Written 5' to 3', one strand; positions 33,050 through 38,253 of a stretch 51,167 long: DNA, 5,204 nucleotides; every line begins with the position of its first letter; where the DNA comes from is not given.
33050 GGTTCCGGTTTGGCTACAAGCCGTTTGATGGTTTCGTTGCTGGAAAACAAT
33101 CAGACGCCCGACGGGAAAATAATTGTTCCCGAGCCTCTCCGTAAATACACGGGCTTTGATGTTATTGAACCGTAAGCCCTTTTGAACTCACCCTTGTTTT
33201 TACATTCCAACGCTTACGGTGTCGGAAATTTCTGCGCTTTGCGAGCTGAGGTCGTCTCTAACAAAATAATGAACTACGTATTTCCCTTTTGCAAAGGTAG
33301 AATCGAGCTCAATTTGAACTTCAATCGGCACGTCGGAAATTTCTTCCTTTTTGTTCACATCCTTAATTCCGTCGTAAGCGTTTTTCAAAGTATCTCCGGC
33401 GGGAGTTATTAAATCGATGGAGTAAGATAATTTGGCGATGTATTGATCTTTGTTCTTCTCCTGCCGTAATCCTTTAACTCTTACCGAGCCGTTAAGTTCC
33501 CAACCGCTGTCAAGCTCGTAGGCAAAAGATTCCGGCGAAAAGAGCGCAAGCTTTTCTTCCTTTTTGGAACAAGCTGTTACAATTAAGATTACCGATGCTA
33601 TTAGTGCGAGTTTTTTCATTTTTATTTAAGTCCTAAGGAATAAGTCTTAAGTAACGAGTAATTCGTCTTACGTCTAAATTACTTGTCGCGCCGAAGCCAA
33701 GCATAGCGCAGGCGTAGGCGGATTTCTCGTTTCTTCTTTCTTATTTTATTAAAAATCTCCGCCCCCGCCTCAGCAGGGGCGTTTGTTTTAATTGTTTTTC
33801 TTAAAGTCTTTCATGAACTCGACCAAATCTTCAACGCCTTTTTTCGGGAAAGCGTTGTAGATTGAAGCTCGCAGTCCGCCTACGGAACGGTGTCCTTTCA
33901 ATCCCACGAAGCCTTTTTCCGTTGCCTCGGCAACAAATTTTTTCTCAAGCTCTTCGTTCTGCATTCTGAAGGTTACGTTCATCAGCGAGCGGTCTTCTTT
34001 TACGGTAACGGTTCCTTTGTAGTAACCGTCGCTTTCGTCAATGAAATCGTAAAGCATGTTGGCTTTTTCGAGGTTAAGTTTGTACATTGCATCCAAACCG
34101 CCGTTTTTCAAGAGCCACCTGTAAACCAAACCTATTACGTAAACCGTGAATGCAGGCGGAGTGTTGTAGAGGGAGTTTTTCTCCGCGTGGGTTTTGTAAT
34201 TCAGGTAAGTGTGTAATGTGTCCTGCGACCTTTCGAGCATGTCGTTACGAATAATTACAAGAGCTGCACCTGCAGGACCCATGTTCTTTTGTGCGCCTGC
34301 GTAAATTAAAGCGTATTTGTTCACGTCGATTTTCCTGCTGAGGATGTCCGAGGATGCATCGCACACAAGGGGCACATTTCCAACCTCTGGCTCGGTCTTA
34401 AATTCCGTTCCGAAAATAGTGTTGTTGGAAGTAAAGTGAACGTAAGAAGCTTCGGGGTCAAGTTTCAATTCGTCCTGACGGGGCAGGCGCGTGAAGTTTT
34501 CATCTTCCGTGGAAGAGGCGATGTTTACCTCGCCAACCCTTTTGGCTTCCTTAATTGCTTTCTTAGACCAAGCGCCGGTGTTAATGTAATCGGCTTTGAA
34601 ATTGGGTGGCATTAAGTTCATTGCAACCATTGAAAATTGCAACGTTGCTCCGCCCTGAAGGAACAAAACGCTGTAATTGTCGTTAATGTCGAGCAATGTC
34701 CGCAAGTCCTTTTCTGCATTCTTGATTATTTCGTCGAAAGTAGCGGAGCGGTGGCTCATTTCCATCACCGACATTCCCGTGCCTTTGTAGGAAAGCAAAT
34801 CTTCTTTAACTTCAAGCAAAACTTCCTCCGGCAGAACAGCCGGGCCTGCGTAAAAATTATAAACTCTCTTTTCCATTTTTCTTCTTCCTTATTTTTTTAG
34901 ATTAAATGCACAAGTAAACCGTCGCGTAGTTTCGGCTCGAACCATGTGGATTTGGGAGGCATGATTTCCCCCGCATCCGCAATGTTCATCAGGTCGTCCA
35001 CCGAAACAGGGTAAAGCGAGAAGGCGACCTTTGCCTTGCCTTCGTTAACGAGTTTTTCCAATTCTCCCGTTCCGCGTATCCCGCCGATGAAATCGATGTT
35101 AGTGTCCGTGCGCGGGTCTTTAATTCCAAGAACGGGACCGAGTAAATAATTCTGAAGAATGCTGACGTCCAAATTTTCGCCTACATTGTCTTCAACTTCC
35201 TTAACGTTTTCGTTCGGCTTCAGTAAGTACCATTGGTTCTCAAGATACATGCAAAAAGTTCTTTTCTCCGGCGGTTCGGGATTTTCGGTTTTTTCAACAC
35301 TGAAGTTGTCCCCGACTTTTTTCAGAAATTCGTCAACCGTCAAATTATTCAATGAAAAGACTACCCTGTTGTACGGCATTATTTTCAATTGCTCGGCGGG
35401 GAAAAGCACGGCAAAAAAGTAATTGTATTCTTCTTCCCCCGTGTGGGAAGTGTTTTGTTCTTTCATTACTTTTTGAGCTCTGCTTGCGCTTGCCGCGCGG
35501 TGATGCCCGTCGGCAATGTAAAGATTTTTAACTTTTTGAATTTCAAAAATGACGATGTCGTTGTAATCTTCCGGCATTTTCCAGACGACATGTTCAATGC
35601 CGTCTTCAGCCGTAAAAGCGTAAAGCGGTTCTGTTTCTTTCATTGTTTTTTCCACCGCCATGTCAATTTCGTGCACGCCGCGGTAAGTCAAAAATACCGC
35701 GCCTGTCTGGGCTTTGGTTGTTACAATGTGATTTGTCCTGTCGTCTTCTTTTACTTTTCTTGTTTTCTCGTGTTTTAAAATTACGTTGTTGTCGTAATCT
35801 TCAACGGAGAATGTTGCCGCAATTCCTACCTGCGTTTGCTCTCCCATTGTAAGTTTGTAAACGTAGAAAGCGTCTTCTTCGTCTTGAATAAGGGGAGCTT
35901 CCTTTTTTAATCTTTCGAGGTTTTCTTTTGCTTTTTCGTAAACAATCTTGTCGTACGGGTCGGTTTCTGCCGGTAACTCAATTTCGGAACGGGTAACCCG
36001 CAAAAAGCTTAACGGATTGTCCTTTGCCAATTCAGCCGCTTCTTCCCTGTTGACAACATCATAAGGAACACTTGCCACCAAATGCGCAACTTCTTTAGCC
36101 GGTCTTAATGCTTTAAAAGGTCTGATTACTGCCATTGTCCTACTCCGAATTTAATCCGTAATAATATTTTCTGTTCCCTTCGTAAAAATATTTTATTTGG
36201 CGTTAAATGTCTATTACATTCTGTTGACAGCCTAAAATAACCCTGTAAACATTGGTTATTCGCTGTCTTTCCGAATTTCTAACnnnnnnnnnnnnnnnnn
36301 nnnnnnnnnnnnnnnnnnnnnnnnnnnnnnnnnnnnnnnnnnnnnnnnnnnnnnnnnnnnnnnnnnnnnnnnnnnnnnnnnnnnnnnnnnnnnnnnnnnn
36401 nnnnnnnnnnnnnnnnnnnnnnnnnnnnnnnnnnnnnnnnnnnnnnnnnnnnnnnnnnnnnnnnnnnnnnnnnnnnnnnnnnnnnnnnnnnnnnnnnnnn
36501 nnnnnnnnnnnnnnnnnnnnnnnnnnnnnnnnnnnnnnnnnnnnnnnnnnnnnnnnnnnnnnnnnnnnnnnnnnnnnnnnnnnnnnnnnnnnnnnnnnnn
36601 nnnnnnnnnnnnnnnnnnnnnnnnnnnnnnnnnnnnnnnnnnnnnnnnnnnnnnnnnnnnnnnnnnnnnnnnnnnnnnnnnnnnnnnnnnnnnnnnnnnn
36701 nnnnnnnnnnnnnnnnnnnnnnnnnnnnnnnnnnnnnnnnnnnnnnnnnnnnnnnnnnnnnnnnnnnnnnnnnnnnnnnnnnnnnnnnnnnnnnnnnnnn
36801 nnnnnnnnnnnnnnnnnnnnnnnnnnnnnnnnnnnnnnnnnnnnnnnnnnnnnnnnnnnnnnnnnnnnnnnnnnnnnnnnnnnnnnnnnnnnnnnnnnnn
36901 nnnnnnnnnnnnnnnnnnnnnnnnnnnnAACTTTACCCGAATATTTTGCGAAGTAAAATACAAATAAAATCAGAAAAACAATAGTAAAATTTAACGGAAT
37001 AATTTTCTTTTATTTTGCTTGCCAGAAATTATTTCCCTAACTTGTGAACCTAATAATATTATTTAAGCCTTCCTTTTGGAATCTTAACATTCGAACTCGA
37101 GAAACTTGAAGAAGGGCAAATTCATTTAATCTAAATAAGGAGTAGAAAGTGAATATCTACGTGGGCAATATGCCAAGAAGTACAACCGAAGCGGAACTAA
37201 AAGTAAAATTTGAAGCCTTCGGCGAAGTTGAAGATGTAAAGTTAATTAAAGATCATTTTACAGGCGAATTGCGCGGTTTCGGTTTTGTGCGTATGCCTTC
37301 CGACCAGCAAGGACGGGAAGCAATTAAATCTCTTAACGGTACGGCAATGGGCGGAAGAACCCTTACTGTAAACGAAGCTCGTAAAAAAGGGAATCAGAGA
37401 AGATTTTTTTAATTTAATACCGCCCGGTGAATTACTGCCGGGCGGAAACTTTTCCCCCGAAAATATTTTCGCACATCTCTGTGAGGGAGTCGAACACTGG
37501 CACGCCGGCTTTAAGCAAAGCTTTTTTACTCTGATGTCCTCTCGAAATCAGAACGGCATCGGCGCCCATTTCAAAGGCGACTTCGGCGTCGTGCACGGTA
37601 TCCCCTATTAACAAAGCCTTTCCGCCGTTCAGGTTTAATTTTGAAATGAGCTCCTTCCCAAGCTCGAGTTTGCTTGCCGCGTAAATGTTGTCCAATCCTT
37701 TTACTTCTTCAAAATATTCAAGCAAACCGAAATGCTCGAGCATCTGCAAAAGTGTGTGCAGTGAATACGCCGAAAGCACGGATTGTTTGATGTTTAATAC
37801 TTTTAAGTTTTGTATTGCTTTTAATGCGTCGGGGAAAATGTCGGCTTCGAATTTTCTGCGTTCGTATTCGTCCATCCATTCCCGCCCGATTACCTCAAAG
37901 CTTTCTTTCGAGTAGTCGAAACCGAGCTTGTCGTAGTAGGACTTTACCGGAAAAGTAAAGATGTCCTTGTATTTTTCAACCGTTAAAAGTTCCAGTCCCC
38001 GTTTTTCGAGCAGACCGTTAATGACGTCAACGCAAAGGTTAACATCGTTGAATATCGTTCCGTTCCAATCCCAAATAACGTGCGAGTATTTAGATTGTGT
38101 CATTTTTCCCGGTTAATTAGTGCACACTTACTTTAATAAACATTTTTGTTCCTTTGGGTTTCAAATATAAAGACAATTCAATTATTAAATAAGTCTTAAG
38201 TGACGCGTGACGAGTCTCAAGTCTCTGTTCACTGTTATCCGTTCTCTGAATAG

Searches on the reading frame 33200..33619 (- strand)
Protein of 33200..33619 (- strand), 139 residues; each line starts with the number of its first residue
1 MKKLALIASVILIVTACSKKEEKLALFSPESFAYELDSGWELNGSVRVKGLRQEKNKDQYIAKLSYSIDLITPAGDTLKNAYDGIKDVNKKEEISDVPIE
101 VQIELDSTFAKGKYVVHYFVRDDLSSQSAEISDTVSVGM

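Call 16: search_protein_families(library=pfam, proteins=[window:33200-33619:-])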
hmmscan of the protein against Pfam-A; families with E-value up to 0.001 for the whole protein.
window:33200-33619:- (139 aa): 0 families

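Call 48: find_encoding_contigs(protein=window:33200-33619:-, flank=10000, max_places=5)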
Protein window:33200-33619:- (139 aa): 6 contigs read that carry it; 5 places shown.
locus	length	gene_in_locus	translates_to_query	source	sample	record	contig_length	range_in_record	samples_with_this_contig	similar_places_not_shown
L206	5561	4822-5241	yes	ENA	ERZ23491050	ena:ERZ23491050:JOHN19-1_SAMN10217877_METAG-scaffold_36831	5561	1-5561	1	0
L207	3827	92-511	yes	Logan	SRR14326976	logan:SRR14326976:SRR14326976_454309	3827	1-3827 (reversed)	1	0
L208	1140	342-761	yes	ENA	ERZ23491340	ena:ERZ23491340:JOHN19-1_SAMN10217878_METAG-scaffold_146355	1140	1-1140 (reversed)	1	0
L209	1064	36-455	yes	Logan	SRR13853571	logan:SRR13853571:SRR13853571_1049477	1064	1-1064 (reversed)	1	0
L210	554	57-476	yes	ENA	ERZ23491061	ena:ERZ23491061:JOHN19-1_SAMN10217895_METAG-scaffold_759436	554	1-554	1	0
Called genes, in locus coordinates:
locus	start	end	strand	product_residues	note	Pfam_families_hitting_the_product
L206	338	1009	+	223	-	PF00702:Hydrolase, PF13419:HAD_2, PF13242:Hydrolase_like (weak)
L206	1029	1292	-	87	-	PF00076:RRM_1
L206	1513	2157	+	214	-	-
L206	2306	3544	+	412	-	PF06245:DUF1015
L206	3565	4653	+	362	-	PF00266:Aminotran_5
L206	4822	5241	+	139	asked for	-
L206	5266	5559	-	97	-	?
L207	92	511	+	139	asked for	-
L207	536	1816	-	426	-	PF02403:Seryl_tRNA_N, PF00587:tRNA-synt_2b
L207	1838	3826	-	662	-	?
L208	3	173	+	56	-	?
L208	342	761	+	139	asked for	-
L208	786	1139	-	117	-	?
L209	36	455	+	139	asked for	-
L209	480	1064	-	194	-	?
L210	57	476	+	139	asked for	-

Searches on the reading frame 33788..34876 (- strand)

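Call 16: search_protein_families(library=pfam, proteins=[window:33788-34876:-])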
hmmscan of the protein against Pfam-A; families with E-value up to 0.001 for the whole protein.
window:33788-34876:- (362 aa): 1 family
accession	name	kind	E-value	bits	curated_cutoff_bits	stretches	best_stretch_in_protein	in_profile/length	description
PF00266.25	Aminotran_5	-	3e-48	165.1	21.5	1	5-351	1-371/371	Aminotransferase class-V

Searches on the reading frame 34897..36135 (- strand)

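Call 17: search_protein_families(library=pfam, proteins=[window:34897-36135:-])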
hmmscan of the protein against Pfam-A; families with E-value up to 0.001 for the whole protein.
window:34897-36135:- (412 aa): 1 family
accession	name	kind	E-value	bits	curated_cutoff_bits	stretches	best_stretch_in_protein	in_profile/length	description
PF06245.16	DUF1015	-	1.2e-105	353.5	25.8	1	4-325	1-325/325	Protein of unknown function (DUF1015)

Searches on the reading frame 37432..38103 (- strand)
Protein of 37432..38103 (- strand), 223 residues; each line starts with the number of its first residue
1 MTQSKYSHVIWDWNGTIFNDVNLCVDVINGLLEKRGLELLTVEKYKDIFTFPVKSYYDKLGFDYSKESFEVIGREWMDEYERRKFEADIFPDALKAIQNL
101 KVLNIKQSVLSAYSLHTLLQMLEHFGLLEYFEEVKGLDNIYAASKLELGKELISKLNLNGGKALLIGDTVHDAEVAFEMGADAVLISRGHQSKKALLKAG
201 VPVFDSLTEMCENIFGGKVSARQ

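Call 16: search_protein_families(library=pfam, proteins=[window:37432-38103:-])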
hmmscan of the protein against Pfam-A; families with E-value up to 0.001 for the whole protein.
window:37432-38103:- (223 aa): 3 families
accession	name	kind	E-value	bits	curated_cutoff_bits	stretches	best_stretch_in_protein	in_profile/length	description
PF13419.12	HAD_2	-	1.4e-19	71.3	23.8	1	9-185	1-177/178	Haloacid dehalogenase-like hydrolase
PF00702.32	Hydrolase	-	3.3e-14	54.2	26.4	1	7-179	2-190/191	haloacid dehalogenase-like hydrolase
PF13242.12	Hydrolase_like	-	4.2e-07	30.2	22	1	151-209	12-74/75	HAD-hyrolase-like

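Call 46: find_encoding_contigs(protein=window:37432-38103:-, flank=10000, max_places=5)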
Protein window:37432-38103:- (223 aa): 2 contigs read that carry it; 2 places shown.
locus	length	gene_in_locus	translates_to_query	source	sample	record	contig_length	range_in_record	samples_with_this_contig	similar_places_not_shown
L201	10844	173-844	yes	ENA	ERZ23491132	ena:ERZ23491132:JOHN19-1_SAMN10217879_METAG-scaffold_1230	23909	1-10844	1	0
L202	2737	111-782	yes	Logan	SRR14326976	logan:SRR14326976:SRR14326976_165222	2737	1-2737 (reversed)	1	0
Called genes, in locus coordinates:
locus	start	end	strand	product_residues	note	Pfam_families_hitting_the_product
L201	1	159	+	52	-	?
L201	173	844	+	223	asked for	PF00702:Hydrolase, PF13419:HAD_2, PF13242:Hydrolase_like (weak)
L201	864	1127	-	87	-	PF00076:RRM_1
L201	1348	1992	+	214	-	-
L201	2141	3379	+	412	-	PF06245:DUF1015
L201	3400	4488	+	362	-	PF00266:Aminotran_5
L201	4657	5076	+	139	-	-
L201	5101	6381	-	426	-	PF02403:Seryl_tRNA_N, PF00587:tRNA-synt_2b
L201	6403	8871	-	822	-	PF00133:tRNA-synt_1, PF09334:tRNA-synt_1g, PF13603:tRNA-synt_1_2, PF00133:tRNA-synt_1, PF09334:tRNA-synt_1g (weak), PF08264:Anticodon_1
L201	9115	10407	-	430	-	PF05496:RuvB_N, PF14532:Sigma54_activ_2 (weak), PF20720:nSTAND3 (weak), PF00004:AAA, PF07728:AAA_5, PF13173:AAA_14, PF16193:AAA_assoc_2, PF12002:MgsA_C, +4 more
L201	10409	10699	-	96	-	PF04977:DivIC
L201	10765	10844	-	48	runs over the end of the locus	-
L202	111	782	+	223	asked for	PF00702:Hydrolase, PF13419:HAD_2, PF13242:Hydrolase_like (weak)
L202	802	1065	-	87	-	PF00076:RRM_1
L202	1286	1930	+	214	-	-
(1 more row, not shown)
